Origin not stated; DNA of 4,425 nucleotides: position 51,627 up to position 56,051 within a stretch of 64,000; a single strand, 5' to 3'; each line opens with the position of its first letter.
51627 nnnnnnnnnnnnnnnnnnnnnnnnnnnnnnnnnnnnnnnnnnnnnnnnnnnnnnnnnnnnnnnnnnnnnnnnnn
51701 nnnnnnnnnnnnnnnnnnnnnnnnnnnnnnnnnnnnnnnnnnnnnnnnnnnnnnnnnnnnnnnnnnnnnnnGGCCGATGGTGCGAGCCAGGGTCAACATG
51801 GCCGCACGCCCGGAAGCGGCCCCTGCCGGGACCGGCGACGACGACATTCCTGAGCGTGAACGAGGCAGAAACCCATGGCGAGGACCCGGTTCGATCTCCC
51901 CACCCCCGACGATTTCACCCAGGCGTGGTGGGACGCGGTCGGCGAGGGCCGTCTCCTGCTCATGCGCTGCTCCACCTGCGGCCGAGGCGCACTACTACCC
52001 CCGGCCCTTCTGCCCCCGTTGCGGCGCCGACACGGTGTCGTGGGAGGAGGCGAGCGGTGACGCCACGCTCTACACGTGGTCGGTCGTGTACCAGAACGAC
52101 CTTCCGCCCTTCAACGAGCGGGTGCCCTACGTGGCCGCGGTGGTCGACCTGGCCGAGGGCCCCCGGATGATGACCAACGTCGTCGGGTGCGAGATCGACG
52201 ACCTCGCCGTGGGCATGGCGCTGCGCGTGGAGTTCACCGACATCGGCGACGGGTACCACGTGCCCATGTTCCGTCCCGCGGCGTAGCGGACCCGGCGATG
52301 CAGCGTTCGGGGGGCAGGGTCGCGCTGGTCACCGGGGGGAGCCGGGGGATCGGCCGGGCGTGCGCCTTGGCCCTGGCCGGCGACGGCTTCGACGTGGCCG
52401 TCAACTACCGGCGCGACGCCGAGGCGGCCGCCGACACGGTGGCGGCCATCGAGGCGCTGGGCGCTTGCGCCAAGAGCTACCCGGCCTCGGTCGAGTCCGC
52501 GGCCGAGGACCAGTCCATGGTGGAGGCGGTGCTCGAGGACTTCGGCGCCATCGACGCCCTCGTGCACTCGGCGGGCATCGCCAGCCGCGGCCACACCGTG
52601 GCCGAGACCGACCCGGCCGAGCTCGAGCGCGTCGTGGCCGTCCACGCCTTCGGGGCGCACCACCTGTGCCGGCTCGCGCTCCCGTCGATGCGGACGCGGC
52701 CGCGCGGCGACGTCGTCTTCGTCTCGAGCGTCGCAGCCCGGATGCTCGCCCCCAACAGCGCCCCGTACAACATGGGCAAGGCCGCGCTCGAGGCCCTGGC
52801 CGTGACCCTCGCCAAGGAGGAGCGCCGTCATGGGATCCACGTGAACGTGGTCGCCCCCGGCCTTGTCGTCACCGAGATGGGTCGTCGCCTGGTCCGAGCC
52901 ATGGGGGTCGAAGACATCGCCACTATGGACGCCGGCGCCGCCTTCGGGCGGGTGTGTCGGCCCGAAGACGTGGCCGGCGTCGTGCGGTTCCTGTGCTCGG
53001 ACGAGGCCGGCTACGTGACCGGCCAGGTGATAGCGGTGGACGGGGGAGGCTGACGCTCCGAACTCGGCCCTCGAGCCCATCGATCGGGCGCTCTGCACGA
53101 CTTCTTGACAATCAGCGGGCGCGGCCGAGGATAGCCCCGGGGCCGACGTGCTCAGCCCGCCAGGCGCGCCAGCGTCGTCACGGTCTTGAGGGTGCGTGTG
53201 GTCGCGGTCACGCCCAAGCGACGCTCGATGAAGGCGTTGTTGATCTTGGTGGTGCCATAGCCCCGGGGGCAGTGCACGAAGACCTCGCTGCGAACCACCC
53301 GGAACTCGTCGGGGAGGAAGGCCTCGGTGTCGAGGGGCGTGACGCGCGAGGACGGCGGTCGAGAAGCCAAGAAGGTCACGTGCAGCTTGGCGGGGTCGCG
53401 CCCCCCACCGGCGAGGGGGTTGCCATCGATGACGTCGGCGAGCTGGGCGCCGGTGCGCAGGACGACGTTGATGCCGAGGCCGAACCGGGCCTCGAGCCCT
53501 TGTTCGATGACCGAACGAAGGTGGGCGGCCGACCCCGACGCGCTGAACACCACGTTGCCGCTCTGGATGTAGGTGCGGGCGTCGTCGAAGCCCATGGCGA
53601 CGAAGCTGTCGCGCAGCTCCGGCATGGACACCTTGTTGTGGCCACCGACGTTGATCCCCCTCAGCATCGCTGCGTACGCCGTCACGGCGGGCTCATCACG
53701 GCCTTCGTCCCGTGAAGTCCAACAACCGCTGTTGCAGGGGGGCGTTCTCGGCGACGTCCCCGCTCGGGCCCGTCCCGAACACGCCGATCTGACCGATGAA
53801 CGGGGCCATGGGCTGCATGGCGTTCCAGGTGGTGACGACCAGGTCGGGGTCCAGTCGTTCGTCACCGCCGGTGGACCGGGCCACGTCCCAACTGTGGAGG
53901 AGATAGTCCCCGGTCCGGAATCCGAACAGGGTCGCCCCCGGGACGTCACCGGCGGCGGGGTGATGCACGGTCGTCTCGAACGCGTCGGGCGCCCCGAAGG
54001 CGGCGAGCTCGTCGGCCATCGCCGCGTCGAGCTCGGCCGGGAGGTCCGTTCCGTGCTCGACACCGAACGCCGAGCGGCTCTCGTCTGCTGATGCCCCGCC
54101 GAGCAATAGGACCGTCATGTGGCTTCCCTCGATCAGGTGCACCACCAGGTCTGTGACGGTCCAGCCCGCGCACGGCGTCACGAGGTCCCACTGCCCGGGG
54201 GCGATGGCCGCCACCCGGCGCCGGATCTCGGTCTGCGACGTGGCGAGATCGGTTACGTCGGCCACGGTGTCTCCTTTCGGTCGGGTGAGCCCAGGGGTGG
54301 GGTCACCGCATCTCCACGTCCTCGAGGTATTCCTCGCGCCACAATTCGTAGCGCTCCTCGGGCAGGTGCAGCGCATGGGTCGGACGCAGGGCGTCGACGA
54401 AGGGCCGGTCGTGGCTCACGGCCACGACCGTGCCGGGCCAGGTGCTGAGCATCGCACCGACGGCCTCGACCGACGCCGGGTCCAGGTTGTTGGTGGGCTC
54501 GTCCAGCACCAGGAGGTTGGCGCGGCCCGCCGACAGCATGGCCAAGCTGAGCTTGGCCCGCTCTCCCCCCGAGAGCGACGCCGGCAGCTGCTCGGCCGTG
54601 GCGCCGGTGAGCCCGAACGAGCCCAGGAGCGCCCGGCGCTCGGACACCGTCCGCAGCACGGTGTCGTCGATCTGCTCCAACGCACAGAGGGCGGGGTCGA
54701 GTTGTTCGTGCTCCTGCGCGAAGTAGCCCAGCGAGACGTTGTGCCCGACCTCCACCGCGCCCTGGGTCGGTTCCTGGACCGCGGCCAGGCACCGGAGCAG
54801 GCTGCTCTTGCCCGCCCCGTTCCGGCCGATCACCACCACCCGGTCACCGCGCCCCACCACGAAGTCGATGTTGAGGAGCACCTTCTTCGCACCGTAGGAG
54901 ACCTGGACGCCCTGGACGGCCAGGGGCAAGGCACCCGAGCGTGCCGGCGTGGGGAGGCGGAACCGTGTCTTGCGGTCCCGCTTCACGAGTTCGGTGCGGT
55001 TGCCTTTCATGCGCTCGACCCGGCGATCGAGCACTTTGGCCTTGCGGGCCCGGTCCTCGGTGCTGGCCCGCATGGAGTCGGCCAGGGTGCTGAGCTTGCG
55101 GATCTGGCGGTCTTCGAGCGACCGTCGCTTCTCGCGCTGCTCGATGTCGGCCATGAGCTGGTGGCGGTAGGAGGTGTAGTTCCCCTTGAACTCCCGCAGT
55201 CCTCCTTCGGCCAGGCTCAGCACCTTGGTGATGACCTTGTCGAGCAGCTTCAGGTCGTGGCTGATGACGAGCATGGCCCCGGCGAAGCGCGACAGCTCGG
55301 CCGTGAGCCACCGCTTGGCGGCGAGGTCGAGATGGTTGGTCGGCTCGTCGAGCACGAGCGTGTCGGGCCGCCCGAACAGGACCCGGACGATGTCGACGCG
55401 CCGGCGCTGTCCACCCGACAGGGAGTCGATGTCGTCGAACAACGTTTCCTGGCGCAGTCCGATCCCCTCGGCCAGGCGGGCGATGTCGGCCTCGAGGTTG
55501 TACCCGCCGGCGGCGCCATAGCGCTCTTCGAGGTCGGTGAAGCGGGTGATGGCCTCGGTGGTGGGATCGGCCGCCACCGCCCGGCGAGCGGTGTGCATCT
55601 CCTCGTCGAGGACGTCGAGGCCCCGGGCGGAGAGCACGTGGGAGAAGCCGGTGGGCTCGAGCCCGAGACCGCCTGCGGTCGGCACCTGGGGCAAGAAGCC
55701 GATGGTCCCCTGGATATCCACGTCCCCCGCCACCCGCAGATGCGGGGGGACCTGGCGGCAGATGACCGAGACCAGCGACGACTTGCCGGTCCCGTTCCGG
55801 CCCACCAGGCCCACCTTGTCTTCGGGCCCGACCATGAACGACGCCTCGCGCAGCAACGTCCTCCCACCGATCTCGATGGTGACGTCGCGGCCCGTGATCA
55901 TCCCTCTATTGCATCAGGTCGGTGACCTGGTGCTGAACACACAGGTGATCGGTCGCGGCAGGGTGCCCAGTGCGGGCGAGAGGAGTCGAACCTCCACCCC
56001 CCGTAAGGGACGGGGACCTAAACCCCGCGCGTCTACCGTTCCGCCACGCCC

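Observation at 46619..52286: Localised storm of reading-frame breaks: six consecutive genes are broken and the flanking core genes are intact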

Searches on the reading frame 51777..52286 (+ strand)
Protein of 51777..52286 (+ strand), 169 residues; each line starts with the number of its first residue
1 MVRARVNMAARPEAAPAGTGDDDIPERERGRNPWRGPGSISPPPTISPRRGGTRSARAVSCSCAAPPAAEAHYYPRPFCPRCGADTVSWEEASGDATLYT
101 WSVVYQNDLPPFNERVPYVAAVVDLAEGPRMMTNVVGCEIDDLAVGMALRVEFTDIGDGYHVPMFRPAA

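Call 5: search_protein_families(library=pfam, proteins=[window:51777-52286:+], max_evalue=0.01)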
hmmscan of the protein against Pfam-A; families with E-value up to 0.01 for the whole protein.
window:51777-52286:+ (169 aa): 2 families
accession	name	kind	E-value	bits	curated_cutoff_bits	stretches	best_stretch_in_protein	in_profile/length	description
PF01796.24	OB_ChsH2_C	-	6.3e-23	80.9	27.1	1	89-153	1-64/65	ChsH2, C-terminal OB-fold domain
PF12172.15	zf-ChsH2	-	0.00016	21.8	23.2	1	71-87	20-36/37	ChsH2, rubredoxin-like zinc ribbon domain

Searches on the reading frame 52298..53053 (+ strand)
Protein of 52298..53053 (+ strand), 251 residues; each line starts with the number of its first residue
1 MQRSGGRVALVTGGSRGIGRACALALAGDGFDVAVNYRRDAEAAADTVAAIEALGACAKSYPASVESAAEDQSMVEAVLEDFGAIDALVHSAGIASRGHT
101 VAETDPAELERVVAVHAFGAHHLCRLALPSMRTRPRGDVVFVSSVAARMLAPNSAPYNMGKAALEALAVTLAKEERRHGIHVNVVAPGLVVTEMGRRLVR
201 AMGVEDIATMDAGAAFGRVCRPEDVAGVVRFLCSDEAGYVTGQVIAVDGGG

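Call 45: find_encoding_contigs(protein=window:52298-53053:+, flank=8000, max_places=8)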
Protein window:52298-53053:+ (251 aa): no gene with exactly this product is on record in the collection.

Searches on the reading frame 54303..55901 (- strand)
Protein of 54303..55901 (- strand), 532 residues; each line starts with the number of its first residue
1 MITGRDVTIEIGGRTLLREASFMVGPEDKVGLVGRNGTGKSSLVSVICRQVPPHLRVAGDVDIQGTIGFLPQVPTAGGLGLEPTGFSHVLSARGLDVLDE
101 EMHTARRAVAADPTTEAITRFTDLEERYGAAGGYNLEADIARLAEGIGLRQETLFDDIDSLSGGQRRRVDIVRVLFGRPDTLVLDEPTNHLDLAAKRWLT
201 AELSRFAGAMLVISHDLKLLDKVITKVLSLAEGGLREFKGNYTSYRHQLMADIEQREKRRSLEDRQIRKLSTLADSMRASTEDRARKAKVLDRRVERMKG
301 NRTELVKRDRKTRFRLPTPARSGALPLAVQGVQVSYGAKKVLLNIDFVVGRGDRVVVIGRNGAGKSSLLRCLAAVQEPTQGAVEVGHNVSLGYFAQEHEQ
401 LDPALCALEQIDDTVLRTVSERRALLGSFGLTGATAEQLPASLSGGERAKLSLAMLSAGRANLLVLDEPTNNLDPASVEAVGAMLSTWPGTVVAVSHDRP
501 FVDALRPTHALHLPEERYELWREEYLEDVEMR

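Call 31: find_related_loci(query=window:54303-55901:-, collection=genome_contigs, flank=1000)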
Query window:54303-55901:- (532 aa) in genome_contigs; peptide patterns used: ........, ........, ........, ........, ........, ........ (x = any residue, [..] = any of these).
527 stretches matched a pattern; 480 encode a relative of the query (tblastn E <= 1e-3); the best 80 are kept; 80 distinct loci.
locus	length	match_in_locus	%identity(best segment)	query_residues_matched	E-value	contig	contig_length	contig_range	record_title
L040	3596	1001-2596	97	1-532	0e+0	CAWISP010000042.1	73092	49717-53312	MAG: uncultured Acidimicrobiales bacterium isolate MFD09222.bin.3.40 genome assembly, contig: contig_66237, whole genome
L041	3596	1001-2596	93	1-532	0e+0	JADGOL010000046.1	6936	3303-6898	MAG: Acidimicrobiales bacterium isolate Chersky_840 k127_1733729, whole genome shotgun sequence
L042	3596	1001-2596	93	1-532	0e+0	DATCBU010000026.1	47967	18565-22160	MAG TPA_asm: Acidimicrobiales bacterium isolate SMAG_U7681 k141_337628, whole genome shotgun sequence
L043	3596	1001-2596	92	1-532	0e+0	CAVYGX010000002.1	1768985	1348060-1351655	MAG: uncultured Acidimicrobiales bacterium isolate MFD03399.bin.2.91 genome assembly, contig: contig_13092, whole genome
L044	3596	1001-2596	93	1-532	0e+0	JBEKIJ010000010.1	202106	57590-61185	MAG: Acidimicrobiales bacterium isolate SPRUCE 298 SPRUCE_298_10, whole genome shotgun sequence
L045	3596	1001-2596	92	1-532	0e+0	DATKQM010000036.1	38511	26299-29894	MAG TPA_asm: Acidimicrobiales bacterium isolate SMAG_U14002 k141_496055, whole genome shotgun sequence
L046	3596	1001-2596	92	1-532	0e+0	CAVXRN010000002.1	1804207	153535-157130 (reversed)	MAG: uncultured Acidimicrobiales bacterium isolate MFD01716.bin.2.26 genome assembly, contig: contig_14358, whole genome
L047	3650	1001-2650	92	1-532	0e+0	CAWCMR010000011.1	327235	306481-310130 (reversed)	MAG: uncultured delta proteobacterium isolate MFD05502.bin.2.118 genome assembly, contig: contig_27126, whole genome sho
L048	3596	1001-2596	91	1-532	0e+0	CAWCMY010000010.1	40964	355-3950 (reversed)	MAG: uncultured Acidimicrobiales bacterium isolate MFD05502.bin.2.155 genome assembly, contig: contig_67884, whole genom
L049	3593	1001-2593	90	1-531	0e+0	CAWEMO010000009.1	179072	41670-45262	MAG: uncultured Acidimicrobiales bacterium isolate MFD03044.bin.1.163 genome assembly, contig: contig_42720, whole genom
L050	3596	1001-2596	89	1-532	0e+0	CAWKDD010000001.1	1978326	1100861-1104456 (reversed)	MAG: uncultured Acidimicrobiales bacterium isolate MFD05512.bin.2.134 genome assembly, contig: contig_12149, whole genom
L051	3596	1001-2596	90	1-532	0e+0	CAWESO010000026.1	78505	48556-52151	MAG: uncultured Acidimicrobiales bacterium isolate MFD03044.bin.2.93 genome assembly, contig: contig_81775, whole genome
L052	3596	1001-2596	86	1-532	0e+0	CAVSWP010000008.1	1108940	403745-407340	MAG: uncultured Acidimicrobiales bacterium isolate MFD09222.bin.1.147 genome assembly, contig: contig_56277, whole genom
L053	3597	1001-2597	93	1-532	0e+0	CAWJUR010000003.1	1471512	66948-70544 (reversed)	MAG: uncultured Acidimicrobiales bacterium isolate MFD00964.bin.2.170 genome assembly, contig: contig_17514, whole genom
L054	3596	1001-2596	77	1-532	0e+0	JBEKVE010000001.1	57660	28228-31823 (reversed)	MAG: Acidimicrobiales bacterium isolate SPRUCE 598 SPRUCE_598_1, whole genome shotgun sequence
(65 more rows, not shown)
